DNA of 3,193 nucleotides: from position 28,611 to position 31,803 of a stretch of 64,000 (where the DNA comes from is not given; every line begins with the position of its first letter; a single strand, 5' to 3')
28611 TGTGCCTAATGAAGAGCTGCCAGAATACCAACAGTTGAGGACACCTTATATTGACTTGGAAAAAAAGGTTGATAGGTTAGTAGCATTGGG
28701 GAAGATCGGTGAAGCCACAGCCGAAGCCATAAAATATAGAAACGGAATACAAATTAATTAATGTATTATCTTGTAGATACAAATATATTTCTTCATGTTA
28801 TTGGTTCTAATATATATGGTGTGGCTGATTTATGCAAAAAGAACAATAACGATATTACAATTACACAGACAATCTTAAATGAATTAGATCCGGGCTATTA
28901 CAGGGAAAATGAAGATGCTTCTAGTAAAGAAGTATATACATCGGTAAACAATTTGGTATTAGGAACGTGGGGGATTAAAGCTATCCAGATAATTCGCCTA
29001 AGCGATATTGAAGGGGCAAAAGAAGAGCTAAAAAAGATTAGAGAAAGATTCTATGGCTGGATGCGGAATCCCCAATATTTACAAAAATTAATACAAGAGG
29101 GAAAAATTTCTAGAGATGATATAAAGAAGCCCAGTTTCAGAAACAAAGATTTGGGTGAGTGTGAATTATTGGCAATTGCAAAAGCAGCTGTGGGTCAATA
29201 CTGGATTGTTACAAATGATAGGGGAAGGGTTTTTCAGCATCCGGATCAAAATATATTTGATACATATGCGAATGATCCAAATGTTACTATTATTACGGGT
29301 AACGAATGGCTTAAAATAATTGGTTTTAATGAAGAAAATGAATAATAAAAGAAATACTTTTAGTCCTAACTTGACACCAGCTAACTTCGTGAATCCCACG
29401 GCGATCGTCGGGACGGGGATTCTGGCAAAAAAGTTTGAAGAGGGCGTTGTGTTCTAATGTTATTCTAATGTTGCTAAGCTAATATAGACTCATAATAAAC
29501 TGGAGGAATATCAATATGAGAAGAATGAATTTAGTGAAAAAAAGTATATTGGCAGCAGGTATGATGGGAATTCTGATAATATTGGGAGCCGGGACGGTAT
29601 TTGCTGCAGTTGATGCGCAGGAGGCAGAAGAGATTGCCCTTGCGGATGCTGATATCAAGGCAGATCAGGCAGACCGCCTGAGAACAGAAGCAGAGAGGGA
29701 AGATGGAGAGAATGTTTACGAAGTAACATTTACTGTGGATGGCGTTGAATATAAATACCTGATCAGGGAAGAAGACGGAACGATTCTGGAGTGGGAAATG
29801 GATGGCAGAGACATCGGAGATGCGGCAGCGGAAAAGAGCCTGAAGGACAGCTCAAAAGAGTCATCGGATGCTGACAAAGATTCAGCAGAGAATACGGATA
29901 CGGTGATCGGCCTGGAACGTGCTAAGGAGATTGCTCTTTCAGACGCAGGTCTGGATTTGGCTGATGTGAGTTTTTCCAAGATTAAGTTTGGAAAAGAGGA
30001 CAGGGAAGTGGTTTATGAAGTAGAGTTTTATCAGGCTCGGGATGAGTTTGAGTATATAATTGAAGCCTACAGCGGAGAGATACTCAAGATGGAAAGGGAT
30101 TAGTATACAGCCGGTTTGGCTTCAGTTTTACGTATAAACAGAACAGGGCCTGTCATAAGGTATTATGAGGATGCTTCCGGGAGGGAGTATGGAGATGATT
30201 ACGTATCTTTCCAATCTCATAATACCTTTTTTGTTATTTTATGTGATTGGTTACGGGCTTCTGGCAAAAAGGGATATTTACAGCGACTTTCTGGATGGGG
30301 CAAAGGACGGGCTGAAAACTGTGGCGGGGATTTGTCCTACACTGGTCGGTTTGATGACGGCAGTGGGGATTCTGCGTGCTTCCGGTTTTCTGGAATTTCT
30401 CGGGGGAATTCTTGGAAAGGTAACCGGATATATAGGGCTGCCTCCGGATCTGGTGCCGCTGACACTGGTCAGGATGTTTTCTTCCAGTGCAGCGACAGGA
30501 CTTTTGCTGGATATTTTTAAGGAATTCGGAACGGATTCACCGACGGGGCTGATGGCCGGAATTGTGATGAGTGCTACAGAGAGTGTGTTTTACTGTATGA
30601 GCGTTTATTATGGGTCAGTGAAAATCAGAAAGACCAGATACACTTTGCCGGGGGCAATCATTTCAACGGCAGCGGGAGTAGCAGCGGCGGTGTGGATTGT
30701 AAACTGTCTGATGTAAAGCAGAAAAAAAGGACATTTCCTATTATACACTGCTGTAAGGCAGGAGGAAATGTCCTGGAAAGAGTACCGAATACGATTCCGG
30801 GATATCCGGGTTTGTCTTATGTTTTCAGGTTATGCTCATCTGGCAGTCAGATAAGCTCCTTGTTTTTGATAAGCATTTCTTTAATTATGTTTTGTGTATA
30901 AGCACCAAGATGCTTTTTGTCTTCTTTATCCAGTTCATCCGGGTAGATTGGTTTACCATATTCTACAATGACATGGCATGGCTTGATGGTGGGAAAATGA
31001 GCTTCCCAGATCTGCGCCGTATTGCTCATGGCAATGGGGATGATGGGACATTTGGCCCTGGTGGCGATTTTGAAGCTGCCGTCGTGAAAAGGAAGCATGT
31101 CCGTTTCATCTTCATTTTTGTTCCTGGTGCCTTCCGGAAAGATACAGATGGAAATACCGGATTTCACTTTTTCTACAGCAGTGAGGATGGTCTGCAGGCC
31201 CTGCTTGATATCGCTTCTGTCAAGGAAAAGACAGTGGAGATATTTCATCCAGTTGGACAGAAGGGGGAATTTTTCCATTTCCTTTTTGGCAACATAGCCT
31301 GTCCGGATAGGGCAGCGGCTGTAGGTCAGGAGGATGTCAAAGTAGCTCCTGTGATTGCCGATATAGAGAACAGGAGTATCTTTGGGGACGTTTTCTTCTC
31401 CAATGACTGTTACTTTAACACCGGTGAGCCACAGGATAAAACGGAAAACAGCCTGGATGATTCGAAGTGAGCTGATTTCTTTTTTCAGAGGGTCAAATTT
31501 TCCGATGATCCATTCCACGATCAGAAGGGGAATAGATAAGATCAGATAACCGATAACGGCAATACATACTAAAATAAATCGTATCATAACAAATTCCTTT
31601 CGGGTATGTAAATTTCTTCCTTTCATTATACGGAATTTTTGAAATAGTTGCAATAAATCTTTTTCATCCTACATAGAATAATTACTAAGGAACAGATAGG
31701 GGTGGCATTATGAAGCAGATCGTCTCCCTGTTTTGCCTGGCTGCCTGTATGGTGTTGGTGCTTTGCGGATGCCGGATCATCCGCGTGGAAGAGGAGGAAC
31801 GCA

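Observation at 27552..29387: Foreign AT-rich three-gene cassette: XRE-like HTH + ImmA/IrrE metallopeptidase + PIN-like nuclease (candidate protease-licensed toxin/anti-phage module)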

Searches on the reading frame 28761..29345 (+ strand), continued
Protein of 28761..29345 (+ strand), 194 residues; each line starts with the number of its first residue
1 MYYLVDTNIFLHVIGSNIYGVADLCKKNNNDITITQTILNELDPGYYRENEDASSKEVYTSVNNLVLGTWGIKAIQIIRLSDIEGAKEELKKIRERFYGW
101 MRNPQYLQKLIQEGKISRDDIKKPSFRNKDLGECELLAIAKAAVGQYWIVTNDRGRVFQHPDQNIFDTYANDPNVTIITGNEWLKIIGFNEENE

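Call 62: find_related_loci(query=A2, collection=genome_contigs, flank=10000)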
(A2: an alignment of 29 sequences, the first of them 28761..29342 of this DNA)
Query A2 (194 aa) in genome_contigs; peptide patterns used: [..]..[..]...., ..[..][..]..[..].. (x = any residue, [..] = any of these).
53 stretches matched a pattern; 23 encode a relative of the query (tblastn E <= 1e-3); 22 distinct loci.
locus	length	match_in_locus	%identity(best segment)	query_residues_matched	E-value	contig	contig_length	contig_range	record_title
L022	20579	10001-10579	93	1-193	2e-121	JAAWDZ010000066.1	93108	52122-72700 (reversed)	MAG: Eubacterium sp. isolate ABMPRH_322_1 k141_1262481, whole genome shotgun sequence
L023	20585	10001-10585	73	1-194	3e-97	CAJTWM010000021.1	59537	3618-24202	MAG TPA_asm: uncultured Lachnospiraceae bacterium isolate MGBC114950 genome assembly, contig: MGBC114950.21, whole genom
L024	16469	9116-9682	70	1-189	7e-94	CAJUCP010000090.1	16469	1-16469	MAG TPA_asm: uncultured Acetatifactor sp. isolate MGBC130908 genome assembly, contig: MGBC130908.90, whole genome shotgu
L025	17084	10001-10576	65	1-192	6e-88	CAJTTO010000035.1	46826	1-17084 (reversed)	MAG TPA_asm: uncultured Lachnospiraceae bacterium isolate MGBC113610 genome assembly, contig: MGBC113610.35, whole genom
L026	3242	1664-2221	63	1-188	8e-84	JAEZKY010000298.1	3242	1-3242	MAG: Bacillota bacterium isolate OH_CDB_53 k127_262503, whole genome shotgun sequence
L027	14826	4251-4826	64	1-192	5e-83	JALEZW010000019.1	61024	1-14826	MAG: Agathobacter sp. isolate SUG487 k141_252822, whole genome shotgun sequence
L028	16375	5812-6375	61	1-188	1e-80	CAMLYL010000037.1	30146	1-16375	MAG: uncultured Lachnospiraceae bacterium isolate ERR4303222_bin.74_MetaWRAP_v1.1_MAG genome assembly, contig: NODE_1359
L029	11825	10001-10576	61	1-192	2e-79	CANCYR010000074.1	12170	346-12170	MAG TPA_asm: uncultured Lachnospiraceae bacterium isolate ERR6760081_bin.41_metawrap_v1.3_MAG genome assembly, contig: E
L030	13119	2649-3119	71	38-194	3e-79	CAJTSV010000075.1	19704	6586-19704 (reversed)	MAG TPA_asm: uncultured Eubacterium sp. isolate MGBC107002 genome assembly, contig: MGBC107002.75, whole genome shotgun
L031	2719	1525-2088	61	1-188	1e-80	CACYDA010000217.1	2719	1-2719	MAG: uncultured Lachnospiraceae bacterium isolate RUG11835 genome assembly, contig: RUG11835_asm_217, whole genome shotg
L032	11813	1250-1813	60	1-188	1e-78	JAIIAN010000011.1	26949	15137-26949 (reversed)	MAG: Bacillota bacterium isolate Map_102_022 contig_100_243, whole genome shotgun sequence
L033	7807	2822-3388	61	1-189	8e-78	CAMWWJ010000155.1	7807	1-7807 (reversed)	MAG TPA_asm: uncultured Lachnospiraceae bacterium isolate SRR14411331_bin.4_metawrap_v1.3_MAG genome assembly, contig: N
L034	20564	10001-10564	62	1-188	2e-76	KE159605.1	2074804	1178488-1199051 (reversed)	Lachnospiraceae bacterium M18-1 genomic scaffold acPFy-supercont1.1, whole genome shotgun sequence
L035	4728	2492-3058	59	1-189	6e-75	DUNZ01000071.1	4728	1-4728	MAG TPA_asm: Clostridiales bacterium isolate AS08sgBPME_126 64342_AS08, whole genome shotgun sequence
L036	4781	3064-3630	57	1-189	5e-74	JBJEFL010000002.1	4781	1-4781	MAG: Bacillus sp. (in: firmicutes) isolate LOHA09_bin.031 NODE_10681_length_4781_cov_13.255819, whole genome shotgun seq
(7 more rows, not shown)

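Call 66: find_related_loci(query=A2, collection=viral_contigs, flank=10000)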
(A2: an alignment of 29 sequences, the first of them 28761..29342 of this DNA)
Query A2 (194 aa) in viral_contigs; peptide patterns used: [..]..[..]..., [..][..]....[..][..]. (x = any residue, [..] = any of these).
105 stretches matched a pattern, but none encodes a relative of the query by tblastn (E <= 1e-3).

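Call 68: search_dna_similar(query=window:28761-29342:+, collection=phages, mode=protein, max_evalue=0.001, max_rows=10)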
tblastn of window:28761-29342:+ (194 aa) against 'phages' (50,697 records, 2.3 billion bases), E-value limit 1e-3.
No match.

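Call 69: search_dna_similar(query=window:28761-29342:+, collection=plasmids, mode=protein, max_evalue=0.001, max_rows=10)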
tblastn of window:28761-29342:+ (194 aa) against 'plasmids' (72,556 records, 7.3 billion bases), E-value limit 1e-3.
No match.

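Call 74: search_protein_families(library=pfam, alignment_id=A6, max_evalue=0.00001)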
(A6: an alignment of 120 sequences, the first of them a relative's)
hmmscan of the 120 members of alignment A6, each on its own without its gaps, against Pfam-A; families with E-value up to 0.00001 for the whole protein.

A. member 1, L022:3511-4416:+ (302 aa): 1 family
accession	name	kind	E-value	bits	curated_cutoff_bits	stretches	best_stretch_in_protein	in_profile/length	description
PF04468.17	PSP1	-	1e-36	125.5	27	1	61-146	1-86/86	PSP1 C-terminal conserved region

B. families by the number of members that match (of 120 scanned): 142 families (the first 25 are shown)
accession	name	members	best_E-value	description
PF00005.33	ABC_tran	5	1.1e-32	ABC transporter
PF01554.23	MatE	4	1.2e-57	MatE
PF00589.27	Phage_integrase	3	6.6e-30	Phage integrase family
PF02518.31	HATPase_c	3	3.1e-28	Histidine kinase-, DNA gyrase B-, and HSP90-like ATPase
PF02687.27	FtsX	3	5.7e-24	FtsX-like permease C-terminal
PF00580.27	UvrD-helicase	2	3.3e-51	UvrD/REP helicase N-terminal domain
PF13635.12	DUF4143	2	8.1e-48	Domain of unknown function (DUF4143)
PF00270.35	DEAD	2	3.6e-28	DEAD/DEAH box helicase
PF13173.12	AAA_14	2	5.9e-28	AAA domain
PF00072.30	Response_reg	2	9.3e-26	Response regulator receiver domain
PF13245.12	AAA_19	2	1e-23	AAA domain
PF00512.31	HisKA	2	1e-19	His Kinase A (phospho-acceptor) domain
PF03551.20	PadR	2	4.3e-19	Transcriptional regulator PadR-like family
PF09382.16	RQC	2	2.4e-18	RQC domain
PF04055.27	Radical_SAM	2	6.2e-18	Radical SAM superfamily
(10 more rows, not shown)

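Call 75: search_protein_families(library=padloc, alignment_id=A6, max_evalue=1e-10)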
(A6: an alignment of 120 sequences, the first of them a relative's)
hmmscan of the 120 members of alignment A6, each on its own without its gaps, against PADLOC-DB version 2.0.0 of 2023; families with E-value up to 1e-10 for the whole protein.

A. member 1, L022:3511-4416:+ (302 aa): 0 families

B. families by the number of members that match (of 120 scanned): 101 families (the first 25 are shown)
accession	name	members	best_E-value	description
PDLC04135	mad3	5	5.6e-27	mads_3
PDLC04790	PDC-S01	2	8.3e-113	-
PDLC03802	RTasHel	2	6.6e-48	DRT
PDLC00117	GajB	2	5.5e-46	UrvD helicase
PDLC00132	GajB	2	8.2e-43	UrvD helicase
PDLC00123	GajB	2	3.2e-28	UrvD helicase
PDLC00122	GajB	2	3e-27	UrvD helicase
PDLC00129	GajB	2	5.7e-27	UrvD helicase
PDLC00138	GajB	2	7.6e-26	UrvD helicase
PDLC02861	DpdF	1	1.6e-191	DpdF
PDLC04984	PDC-S27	1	1.2e-184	-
PDLC02864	DpdF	1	5.1e-181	DpdF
PDLC02870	DpdF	1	1.1e-127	DpdF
PDLC03928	PsyrT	1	6.2e-112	-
PDLC00398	SduA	1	5.6e-99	DUF4263 domain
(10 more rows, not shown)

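Call 88: search_solved_structures(query=A2, max_evalue=10, show_alignments=2)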
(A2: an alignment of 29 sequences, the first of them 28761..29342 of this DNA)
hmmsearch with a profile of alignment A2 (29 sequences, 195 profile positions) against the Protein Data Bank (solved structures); distinct sequences matched with E-value up to 10: 2.
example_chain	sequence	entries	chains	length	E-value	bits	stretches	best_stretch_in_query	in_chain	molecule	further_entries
8suk_A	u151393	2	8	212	1.2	11.9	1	9-69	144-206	DarR | TetR/AcrR family transcriptional regulator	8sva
8t5y_A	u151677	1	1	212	1.2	11.9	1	9-69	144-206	DarR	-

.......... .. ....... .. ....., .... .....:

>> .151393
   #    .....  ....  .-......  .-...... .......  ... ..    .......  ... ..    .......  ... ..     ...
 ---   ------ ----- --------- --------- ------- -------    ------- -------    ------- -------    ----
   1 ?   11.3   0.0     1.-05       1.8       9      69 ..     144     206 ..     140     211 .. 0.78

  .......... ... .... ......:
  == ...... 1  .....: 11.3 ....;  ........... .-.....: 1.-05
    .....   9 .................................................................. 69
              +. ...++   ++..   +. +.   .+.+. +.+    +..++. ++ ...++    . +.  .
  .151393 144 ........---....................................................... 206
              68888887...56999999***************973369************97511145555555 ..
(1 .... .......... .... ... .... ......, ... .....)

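Call 92: search_protein_families(library=pfam, alignment_id=A2, max_evalue=0.1)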
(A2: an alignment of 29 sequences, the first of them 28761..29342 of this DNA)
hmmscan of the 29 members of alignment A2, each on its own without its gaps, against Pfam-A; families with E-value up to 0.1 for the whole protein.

A. member 1, window:28761-29342:+ (194 aa): 3 families
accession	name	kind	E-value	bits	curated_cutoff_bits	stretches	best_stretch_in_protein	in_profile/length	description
PF13638.12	PIN_4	-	0.0035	18.1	21.9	1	3-50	1-42/132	PIN domain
PF16289.11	PIN_12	-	0.005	17.7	32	1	5-103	3-107/172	PIN domain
PF13470.12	PIN_3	-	0.012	16.9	27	0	3-153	2-113/115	PIN domain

B. families by the number of members that match (of 29 scanned): 17 families
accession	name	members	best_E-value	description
PF13638.12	PIN_4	21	7.3e-05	PIN domain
PF16289.11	PIN_12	21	0.00034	PIN domain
PF13470.12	PIN_3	19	0.00019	PIN domain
PF01850.27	PIN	3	0.056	PIN domain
PF09346.15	SMI1_KNR4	2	0.015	SMI1 / KNR4 family (SUKH-1)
PF17231.7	DUF5305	2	0.031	Family of unknown function (DUF5305)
PF09509.15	Hypoth_Ymh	1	0.0084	Protein of unknown function (Hypoth_ymh)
PF08459.17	UvrC_RNaseH_dom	1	0.011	UvrC RNAse H endonuclease domain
PF17203.10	sCache_3_2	1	0.012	Single cache domain 3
PF19172.5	DUF5854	1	0.026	Family of unknown function (DUF5854)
PF14111.12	DUF4283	1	0.032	Domain of unknown function (DUF4283)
PF22731.1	NCH4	1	0.039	NACHT C-terminal Helical domain 4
PF13045.11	DUF3905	1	0.042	Protein of unknown function (DUF3905)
PF17993.7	HA70_C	1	0.043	Haemagglutinin 70 C-terminal domain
PF09873.14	DUF2100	1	0.055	Uncharacterized protein conserved in archaea (DUF2100)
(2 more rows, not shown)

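Call 95: fold_search(model_id=the predicted structure, library=viral)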
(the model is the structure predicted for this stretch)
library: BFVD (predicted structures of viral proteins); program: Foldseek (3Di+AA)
matches with E <= 10: 296; with E <= 0.001: 1
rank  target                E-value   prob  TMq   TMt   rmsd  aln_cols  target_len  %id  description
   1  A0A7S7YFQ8            3.6e-04  1.00  0.49  0.36   6.4       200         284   14  PIN domain-containing protein [Medusavirus stheno T3]
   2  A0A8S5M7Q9            4.6e-03  0.91  0.39  0.23  11.4       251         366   12  PIN like domain [Siphoviridae sp. ctPAi1]
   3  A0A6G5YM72            1.8e-02  1.00  0.50  0.26   6.9       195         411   12  (no name in the UniProt tables at hand)
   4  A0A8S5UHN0            2.6e-02  0.89  0.36  0.27   7.2       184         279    9  Uncharacterized protein [Siphoviridae sp. ctZd434]
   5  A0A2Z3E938            2.6e-02  0.75  0.35  0.34   7.8       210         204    8  (no name in the UniProt tables at hand)
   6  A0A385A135            4.9e-02  0.51  0.34  0.24   8.2       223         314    9  (no name in the UniProt tables at hand)
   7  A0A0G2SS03            7.9e-02  0.15  0.21  0.20  13.4       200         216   11  Endonuclease [Proteus phage vB_PmiP_Pm5460]
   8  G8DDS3                1.0e-01  0.23  0.23  0.08  14.4       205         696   11  (no name in the UniProt tables at hand)
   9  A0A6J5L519            1.5e-01  0.30  0.34  0.23   9.6       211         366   14  Cyclodileucine synthase [uncultured Caudovirales phage]
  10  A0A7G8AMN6            1.6e-01  0.57  0.33  0.21  14.8       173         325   11  (no name in the UniProt tables at hand)
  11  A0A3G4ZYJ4            2.2e-01  0.12  0.23  0.24  19.4       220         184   14  DUF1308 domain-containing protein [Edafosvirus sp.]
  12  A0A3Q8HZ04            2.4e-01  0.12  0.21  0.17  10.8       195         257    9  (no name in the UniProt tables at hand)
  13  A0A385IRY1            2.6e-01  0.16  0.20  0.15   9.1       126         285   14  (no name in the UniProt tables at hand)
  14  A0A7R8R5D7            3.3e-01  0.12  0.29  0.29   8.8       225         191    8  Phi92_gp047 [Klebsiella phage vB_KvM-Eowyn]
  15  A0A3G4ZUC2            3.5e-01  0.18  0.27  0.12  14.5       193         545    8  Putative AAA family ATPase [Edafosvirus sp.]
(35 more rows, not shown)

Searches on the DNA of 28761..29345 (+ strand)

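Call 100: search_rna_families(source=L018, start=6350, end=9100, threshold=evalue, max_evalue=1)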
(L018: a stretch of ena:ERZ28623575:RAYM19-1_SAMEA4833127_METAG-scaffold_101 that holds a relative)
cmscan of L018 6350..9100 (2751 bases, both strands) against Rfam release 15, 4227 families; matches with E-value up to 1: 2.
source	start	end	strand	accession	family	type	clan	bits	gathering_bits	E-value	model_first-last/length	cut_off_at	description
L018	8187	8303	-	RF01054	preQ1-II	Cis-reg; riboswitch;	-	25.8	47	0.2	1-99/99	no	PreQ1-II (pre queuosine) riboswitch aptamer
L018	7958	8072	+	RF00689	MIR390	Gene; miRNA;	-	20.6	77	0.77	1-121/121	no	MIR390 microRNA precursor family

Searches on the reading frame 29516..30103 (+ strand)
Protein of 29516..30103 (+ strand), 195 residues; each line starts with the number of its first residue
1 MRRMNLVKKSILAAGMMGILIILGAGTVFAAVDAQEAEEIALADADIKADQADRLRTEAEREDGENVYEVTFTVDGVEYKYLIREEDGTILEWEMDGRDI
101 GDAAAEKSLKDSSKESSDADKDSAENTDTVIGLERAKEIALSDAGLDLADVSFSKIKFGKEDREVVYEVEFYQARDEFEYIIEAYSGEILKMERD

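Call 4: search_protein_families(library=pfam, proteins=[window:29516-30103:+], max_evalue=0.1)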
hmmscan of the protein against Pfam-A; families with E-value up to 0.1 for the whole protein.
window:29516-30103:+ (195 aa): 2 families
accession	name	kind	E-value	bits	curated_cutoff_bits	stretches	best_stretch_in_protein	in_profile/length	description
PF03413.25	PepSY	-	3.3e-12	47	24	2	131-193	2-60/60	Peptidase propeptide and YPEB domain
PF12892.13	FctA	-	0.0055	17.9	22.1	0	47-88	34-75/120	Spy0128-like isopeptide containing domain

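Call 31: find_encoding_contigs(protein=window:29516-30103:+, flank=6000, max_places=8)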
Protein window:29516-30103:+ (195 aa): 1 contig read that carries it; 1 place shown.
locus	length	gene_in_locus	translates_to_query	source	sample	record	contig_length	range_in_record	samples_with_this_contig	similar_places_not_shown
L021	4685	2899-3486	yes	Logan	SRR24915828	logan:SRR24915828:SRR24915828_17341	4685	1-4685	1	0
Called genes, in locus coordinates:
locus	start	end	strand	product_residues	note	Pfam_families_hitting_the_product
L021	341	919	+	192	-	PF07670:Gate (faint)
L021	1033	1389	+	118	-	-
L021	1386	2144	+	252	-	PF06114:Peptidase_M78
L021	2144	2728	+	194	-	-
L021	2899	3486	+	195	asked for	PF03413:PepSY (weak)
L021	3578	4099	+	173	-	PF07670:Gate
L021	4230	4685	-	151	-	?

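Call 79: find_related_loci(query=window:29516-30100:+, collection=metagenome_contigs, flank=5000)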
Query window:29516-30100:+ (195 aa) in metagenome_contigs; peptide patterns used: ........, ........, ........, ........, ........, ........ (x = any residue, [..] = any of these).
363 stretches matched a pattern, but none encodes a relative of the query by tblastn (E <= 1e-3).

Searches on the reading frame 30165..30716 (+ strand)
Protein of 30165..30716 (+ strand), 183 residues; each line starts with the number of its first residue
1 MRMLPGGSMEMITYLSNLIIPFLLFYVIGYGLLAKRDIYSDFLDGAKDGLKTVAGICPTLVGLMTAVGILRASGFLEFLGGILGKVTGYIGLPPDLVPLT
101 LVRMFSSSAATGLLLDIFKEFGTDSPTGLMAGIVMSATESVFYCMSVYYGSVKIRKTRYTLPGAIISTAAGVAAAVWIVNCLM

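Call 4: search_protein_families(library=pfam, proteins=[window:30165-30716:+], max_evalue=0.1)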
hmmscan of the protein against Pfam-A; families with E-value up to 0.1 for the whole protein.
window:30165-30716:+ (183 aa): 1 family
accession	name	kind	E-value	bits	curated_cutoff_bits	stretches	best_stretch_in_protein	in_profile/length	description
PF07670.19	Gate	-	3.2e-08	34.4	29.6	1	56-154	4-103/104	Nucleoside recognition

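Call 32: find_encoding_contigs(protein=window:30165-30716:+, flank=6000, max_places=8)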
Protein window:30165-30716:+ (183 aa): no gene with exactly this product is on record in the collection.

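Call 33: find_encoding_contigs(protein=window:30195-30716:+, flank=6000, max_places=8)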
Protein window:30195-30716:+ (173 aa): 1 contig read that carries it; 1 place shown.
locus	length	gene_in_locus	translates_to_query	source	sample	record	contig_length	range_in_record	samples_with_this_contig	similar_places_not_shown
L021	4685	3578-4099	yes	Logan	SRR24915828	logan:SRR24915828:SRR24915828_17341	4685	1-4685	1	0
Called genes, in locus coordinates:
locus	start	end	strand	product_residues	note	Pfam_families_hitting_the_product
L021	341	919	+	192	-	PF07670:Gate (faint)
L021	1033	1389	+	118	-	-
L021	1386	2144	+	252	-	PF06114:Peptidase_M78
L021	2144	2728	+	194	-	-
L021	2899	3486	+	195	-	PF03413:PepSY (weak)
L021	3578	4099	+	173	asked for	PF07670:Gate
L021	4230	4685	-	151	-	?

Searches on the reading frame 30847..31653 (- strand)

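Call 103: search_protein_families(library=pfam, proteins=[window:30847-31653:-], max_evalue=0.00001)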
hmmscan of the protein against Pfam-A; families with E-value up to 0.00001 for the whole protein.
window:30847-31653:- (268 aa): 1 family
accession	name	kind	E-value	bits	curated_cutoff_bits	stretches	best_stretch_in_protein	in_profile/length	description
PF01553.26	Acyltransferase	-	5.9e-31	107.4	23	1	80-210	1-132/132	Acyltransferase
